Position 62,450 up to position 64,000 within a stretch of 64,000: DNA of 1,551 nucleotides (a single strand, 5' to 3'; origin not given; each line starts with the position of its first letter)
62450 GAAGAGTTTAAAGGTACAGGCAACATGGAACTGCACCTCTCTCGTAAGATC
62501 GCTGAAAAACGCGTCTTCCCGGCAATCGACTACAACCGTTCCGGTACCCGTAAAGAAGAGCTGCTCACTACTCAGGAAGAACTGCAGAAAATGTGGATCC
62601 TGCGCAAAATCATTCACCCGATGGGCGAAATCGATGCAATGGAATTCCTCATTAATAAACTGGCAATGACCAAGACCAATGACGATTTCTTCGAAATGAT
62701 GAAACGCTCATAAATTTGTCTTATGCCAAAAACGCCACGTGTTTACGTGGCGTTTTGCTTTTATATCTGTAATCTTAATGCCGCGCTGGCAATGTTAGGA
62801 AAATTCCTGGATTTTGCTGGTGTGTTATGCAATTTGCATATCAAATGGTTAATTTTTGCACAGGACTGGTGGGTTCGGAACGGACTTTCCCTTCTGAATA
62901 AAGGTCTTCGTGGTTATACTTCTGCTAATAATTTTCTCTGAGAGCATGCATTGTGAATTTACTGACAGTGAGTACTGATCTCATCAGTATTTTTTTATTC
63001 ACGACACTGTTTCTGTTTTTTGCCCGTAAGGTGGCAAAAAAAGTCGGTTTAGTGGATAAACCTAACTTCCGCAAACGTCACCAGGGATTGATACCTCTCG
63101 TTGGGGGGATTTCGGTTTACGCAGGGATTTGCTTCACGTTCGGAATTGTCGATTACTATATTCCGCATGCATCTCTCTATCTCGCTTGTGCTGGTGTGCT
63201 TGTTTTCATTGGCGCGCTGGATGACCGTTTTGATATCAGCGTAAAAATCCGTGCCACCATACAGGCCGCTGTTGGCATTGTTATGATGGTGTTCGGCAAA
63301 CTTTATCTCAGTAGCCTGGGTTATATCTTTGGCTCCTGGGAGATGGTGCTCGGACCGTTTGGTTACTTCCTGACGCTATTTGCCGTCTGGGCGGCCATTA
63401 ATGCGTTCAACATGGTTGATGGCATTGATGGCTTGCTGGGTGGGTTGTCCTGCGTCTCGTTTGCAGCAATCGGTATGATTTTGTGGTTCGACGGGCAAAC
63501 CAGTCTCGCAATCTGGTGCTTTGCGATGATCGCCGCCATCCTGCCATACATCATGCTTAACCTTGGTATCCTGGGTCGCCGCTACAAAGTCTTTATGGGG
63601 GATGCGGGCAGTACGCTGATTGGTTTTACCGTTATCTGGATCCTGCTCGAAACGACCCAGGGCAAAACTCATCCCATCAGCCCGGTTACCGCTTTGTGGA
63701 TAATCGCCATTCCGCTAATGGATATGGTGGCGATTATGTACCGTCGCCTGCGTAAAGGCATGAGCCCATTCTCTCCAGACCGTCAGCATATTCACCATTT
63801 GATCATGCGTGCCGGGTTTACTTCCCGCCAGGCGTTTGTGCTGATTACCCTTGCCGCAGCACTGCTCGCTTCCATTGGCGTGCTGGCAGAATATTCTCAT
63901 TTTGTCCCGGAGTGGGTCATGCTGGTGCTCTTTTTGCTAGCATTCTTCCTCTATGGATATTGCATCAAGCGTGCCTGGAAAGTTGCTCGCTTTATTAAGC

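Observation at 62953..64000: wecA begins with GTG and is missed by the ATG-based ORF track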

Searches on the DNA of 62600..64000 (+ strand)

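Call 4: search_dna_similar(query=window:62600-64000:+, collection=ecoli_genomes, mode=near, max_rows=12)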
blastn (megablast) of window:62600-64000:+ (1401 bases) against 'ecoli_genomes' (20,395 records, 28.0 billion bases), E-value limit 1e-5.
Records with a match: 5425; places in all: 5431; records where one place covers at least 80% of the query: 5423.
Genomes with a match: 5425 of 5426; with a place that covers at least 80% of the query: 5423. Places per genome that has any: lowest 1, median 1, highest 2. On chromosomes: 5430 places; on plasmids: 1.
Best place of each record, by identity: >=99% 1133; 95-99% 4290; 90-95% 2.
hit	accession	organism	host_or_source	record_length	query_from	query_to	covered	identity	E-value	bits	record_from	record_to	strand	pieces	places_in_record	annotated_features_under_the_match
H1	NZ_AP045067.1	Escherichia coli strain JNE23-011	Homo sapiens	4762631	1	1401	100%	99.9%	0e+0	2582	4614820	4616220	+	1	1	wecA: UDP-N-acetylglucosamine--undecaprenyl-phosphate ... | rho: transcription termination factor Rho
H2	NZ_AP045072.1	Escherichia coli strain JNE112863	Homo sapiens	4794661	1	1401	100%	99.9%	0e+0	2582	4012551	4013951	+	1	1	wecA: UDP-N-acetylglucosamine--undecaprenyl-phosphate ... | rho: transcription termination factor Rho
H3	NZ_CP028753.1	Escherichia coli strain A22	possum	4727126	1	1401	100%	99.6%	0e+0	2560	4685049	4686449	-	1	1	wecA: UDP-N-acetylglucosamine--undecaprenyl-phosphate ... | rho: transcription termination factor Rho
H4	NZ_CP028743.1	Escherichia coli strain A32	Phascolarctos cinereus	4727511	1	1401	100%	99.6%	0e+0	2560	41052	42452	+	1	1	wecA: UDP-N-acetylglucosamine--undecaprenyl-phosphate ... | rho: transcription termination factor Rho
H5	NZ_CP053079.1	Escherichia coli strain K56-43-un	Homo sapiens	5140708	1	1401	100%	99.6%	0e+0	2555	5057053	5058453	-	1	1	wecA: UDP-N-acetylglucosamine--undecaprenyl-phosphate ... | rho: transcription termination factor Rho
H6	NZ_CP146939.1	Escherichia coli strain 2A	Homo sapiens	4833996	1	1401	100%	99.6%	0e+0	2555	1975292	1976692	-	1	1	wecA: UDP-N-acetylglucosamine--undecaprenyl-phosphate ... | rho: transcription termination factor Rho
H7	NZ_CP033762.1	Escherichia coli strain FDAARGOS_536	Homo sapiens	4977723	1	1401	100%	99.5%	0e+0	2549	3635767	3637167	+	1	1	wecA: UDP-N-acetylglucosamine--undecaprenyl-phosphate ... | rho: transcription termination factor Rho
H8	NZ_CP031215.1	Escherichia coli strain Es_ST80_L1_NDM_10_2017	Homo sapiens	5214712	1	1401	100%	99.5%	0e+0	2549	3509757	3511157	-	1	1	wecA: UDP-N-acetylglucosamine--undecaprenyl-phosphate ... | rho: transcription termination factor Rho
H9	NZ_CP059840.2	Escherichia coli strain E2348/69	Homo sapiens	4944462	1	1401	100%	99.5%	0e+0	2549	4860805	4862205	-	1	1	wecA: UDP-N-acetylglucosamine--undecaprenyl-phosphate ... | rho: transcription termination factor Rho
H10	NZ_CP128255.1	Escherichia coli strain T309.Ta3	Equus ferus caballus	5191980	1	1401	100%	99.5%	0e+0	2549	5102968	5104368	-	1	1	wecA: UDP-N-acetylglucosamine--undecaprenyl-phosphate ... | rho: transcription termination factor Rho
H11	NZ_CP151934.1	Escherichia coli strain 8178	Mus musculus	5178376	1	1401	100%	99.5%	0e+0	2549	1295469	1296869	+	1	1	wecA: UDP-N-acetylglucosamine--undecaprenyl-phosphate ... | rho: transcription termination factor Rho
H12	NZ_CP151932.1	Escherichia coli strain 8178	Mus musculus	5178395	1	1401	100%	99.5%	0e+0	2549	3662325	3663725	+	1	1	wecA: UDP-N-acetylglucosamine--undecaprenyl-phosphate ... | rho: transcription termination factor Rho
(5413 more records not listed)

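Call 8: get_annotated_region(hit=H1, flank=1500)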
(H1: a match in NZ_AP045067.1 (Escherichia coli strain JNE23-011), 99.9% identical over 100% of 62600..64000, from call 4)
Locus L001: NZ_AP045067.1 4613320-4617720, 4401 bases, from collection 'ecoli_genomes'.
description: Escherichia coli strain JNE23-011 chromosome, complete genome
organism: Escherichia coli strain JNE23-011 (NCBI taxid 562)
replicon: chromosome; assembly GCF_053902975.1
host: Homo sapiens; source: -; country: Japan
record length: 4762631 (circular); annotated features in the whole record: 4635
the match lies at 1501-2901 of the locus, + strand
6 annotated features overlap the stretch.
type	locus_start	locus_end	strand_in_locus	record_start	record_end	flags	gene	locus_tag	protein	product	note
CDS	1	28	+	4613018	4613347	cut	trxA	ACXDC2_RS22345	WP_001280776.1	thioredoxin TrxA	-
CDS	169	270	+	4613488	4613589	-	rhoL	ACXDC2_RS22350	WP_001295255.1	rho operon leader peptide RhoL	-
CDS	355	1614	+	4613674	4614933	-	rho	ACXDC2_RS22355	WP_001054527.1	transcription termination factor Rho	-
CDS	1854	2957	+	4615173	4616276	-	wecA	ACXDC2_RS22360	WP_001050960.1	UDP-N-acetylglucosamine--undecaprenyl-phosphate N-acetylglucosaminephosphotransferase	-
CDS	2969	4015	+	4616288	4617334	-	wzzE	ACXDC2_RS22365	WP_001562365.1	ECA polysaccharide chain length modulation protein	-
CDS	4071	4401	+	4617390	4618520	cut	wecB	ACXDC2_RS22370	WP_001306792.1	non-hydrolyzing UDP-N-acetylglucosamine 2-epimerase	-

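Call 20: search_dna_similar(query=window:62600-64000:+, collection=ecoli_genomes, mode=near, max_rows=25, rows=spread)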
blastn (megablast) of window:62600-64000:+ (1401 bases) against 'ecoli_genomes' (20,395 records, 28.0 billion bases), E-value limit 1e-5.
Records with a match: 5425; places in all: 5431; records where one place covers at least 80% of the query: 5423.
Genomes with a match: 5425 of 5426; with a place that covers at least 80% of the query: 5423. Places per genome that has any: lowest 1, median 1, highest 2. On chromosomes: 5430 places; on plasmids: 1.
Best place of each record, by identity: >=99% 1133; 95-99% 4290; 90-95% 2.
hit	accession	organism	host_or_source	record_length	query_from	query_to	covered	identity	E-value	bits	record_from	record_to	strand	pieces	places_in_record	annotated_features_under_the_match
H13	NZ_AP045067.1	Escherichia coli strain JNE23-011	Homo sapiens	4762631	1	1401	100%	99.9%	0e+0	2582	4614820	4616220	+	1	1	wecA: UDP-N-acetylglucosamine--undecaprenyl-phosphate ... | rho: transcription termination factor Rho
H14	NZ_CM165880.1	Escherichia coli strain N66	Homo sapiens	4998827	1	1401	100%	99.1%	0e+0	2521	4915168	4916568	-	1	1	wecA: UDP-N-acetylglucosamine--undecaprenyl-phosphate ... | rho: transcription termination factor Rho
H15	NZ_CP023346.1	Escherichia coli strain ETEC-2265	Homo sapiens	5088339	1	1401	100%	99.0%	0e+0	2510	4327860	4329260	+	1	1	wecA: UDP-N-acetylglucosamine--undecaprenyl-phosphate ... | rho: transcription termination factor Rho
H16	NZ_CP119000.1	Escherichia coli strain CE0026f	Bos taurus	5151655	1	1401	100%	99.0%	0e+0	2510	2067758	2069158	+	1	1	wecA: UDP-N-acetylglucosamine--undecaprenyl-phosphate ... | rho: transcription termination factor Rho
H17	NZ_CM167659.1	Escherichia coli strain 600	Homo sapiens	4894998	1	1401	100%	99.0%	0e+0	2510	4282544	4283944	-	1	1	wecA: UDP-N-acetylglucosamine--undecaprenyl-phosphate ... | rho: transcription termination factor Rho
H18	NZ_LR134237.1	Escherichia coli strain NCTC9022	missing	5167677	1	1401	100%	99.0%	0e+0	2508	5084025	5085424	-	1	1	wecA: UDP-N-acetylglucosamine--undecaprenyl-phosphate ... | rho: transcription termination factor Rho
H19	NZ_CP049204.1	Escherichia coli strain PapM-32-1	Papio papio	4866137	1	1401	100%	98.9%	0e+0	2505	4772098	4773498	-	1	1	wecA: UDP-N-acetylglucosamine--undecaprenyl-phosphate ... | rho: transcription termination factor Rho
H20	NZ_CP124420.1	Escherichia coli strain AVS0155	environmental: river near WWTP effluent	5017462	1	1401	100%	98.9%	0e+0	2505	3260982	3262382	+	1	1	wecA: UDP-N-acetylglucosamine--undecaprenyl-phosphate ... | rho: transcription termination factor Rho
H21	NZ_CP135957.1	Escherichia coli strain MS1657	Gallus gallus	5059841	1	1401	100%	98.9%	0e+0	2505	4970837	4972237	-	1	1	wecA: UDP-N-acetylglucosamine--undecaprenyl-phosphate ... | rho: transcription termination factor Rho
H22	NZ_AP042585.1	Escherichia coli strain OkiPb01698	bovine feces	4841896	1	1401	100%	98.9%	0e+0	2505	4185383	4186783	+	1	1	wecA: UDP-N-acetylglucosamine--undecaprenyl-phosphate ... | rho: transcription termination factor Rho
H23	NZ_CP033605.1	Escherichia coli O157:H7 strain TR01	Cattle carcass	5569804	1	1401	100%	98.9%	0e+0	2499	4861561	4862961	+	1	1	wecA: UDP-N-acetylglucosamine--undecaprenyl-phosphate ... | rho: transcription termination factor Rho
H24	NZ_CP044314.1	Escherichia coli strain RM9245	feces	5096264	1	1401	100%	98.9%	0e+0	2499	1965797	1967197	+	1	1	wecA: UDP-N-acetylglucosamine--undecaprenyl-phosphate ... | rho: transcription termination factor Rho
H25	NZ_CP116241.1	Escherichia coli strain 7.1994/NIST0056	avian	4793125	1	1401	100%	98.9%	0e+0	2499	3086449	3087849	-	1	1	wecA: UDP-N-acetylglucosamine--undecaprenyl-phosphate ... | rho: transcription termination factor Rho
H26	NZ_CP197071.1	Escherichia coli strain ECOR29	Kangaroo rat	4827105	1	1401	100%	98.9%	0e+0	2499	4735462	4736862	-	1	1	wecA: UDP-N-acetylglucosamine--undecaprenyl-phosphate ... | rho: transcription termination factor Rho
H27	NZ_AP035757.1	Escherichia coli strain SOI121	wastewater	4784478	1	1401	100%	98.9%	0e+0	2499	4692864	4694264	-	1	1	wecA: UDP-N-acetylglucosamine--undecaprenyl-phosphate ... | rho: transcription termination factor Rho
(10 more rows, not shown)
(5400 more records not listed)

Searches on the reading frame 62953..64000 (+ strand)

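Call 5: search_protein_families(library=ncbifam, proteins=[window:62953-64000:+])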
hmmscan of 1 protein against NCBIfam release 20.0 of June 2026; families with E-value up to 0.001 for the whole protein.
window:62953-64000:+ (349 aa): 3 families
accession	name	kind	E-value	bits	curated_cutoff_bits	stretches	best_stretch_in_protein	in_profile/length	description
TIGR02380.1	ECA_wecA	exception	1.7e-172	573.4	326.05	1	8-349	2-344/346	UDP-N-acetylglucosamine--undecaprenyl-phosphate N-acetylglucosaminephosphotransferase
NF053644.1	MraY_archaea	equivalog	9.2e-14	51.5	450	1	98-306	143-336/340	pseudomurein biosynthesis MraY family phospho-N-acetylmuramoyl-pentapeptide-transferase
TIGR00445.1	mraY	equivalog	2.8e-08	33.6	192.05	1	24-310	13-315/321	phospho-N-acetylmuramoyl-pentapeptide-transferase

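Call 6: search_protein_families(library=pfam, proteins=[window:62953-64000:+])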
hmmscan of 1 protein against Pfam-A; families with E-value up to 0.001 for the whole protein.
window:62953-64000:+ (349 aa): 1 family
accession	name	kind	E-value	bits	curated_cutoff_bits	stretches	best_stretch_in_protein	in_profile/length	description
PF00953.26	Glycos_transf_4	-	2.1e-30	106.3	27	1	76-233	4-158/160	Glycosyl transferase family 4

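Call 7: search_solved_structures(query=window:62953-64000:+, show_alignments=1)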
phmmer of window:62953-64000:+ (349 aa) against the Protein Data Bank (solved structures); distinct sequences matched with E-value up to 0.001: 0.

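Call 36: search_solved_structures(query=window:62953-64000:+, max_evalue=10)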
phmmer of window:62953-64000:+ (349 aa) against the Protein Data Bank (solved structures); distinct sequences matched with E-value up to 10: 0.
